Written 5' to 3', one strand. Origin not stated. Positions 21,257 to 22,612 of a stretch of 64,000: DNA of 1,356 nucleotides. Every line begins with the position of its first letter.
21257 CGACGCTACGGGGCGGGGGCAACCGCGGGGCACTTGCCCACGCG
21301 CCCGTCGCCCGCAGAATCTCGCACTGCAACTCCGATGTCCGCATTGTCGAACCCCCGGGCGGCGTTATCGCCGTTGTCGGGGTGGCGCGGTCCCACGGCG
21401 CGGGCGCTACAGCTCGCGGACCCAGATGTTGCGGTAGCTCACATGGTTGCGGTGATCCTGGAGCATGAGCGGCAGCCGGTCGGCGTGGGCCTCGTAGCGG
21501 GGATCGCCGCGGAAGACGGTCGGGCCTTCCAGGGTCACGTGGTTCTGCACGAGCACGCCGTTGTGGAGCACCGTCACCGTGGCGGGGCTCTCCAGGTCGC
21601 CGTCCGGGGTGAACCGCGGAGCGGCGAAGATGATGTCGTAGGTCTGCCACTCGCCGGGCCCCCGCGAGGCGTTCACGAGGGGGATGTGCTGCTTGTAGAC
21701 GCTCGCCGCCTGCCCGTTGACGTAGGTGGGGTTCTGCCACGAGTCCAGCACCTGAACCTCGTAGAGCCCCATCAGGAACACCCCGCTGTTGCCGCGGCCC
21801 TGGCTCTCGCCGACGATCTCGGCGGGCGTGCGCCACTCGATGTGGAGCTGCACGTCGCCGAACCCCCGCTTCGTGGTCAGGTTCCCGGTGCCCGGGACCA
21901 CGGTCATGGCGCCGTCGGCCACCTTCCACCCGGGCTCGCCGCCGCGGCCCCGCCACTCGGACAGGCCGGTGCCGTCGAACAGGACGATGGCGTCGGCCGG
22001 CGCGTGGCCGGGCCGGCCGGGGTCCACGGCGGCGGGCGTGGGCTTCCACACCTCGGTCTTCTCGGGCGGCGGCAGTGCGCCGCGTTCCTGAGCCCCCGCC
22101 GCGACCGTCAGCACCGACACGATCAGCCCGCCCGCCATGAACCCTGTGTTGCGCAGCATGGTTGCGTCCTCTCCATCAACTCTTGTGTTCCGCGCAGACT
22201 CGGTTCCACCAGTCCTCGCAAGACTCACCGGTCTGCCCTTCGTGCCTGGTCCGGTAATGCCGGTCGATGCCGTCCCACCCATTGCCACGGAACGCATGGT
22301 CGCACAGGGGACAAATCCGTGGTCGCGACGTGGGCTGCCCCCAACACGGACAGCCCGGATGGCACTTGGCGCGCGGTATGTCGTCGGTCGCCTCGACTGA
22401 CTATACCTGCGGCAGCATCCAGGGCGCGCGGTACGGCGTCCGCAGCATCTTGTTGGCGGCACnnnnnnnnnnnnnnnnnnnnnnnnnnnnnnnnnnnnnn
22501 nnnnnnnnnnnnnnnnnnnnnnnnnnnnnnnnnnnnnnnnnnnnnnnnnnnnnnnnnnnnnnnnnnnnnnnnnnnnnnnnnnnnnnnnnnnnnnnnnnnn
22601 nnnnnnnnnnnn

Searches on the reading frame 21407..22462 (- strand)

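Call 45: search_protein_families(library=pfam, proteins=[window:21407-22462:-], max_evalue=0.001)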
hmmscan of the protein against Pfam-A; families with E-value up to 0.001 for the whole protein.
window:21407-22462:- (351 aa): 1 family
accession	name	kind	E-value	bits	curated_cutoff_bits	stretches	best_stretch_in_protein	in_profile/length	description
PF06439.18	3keto-disac_hyd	-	6.8e-42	144.1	26.8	1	158-349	2-187/187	3-keto-disaccharide hydrolase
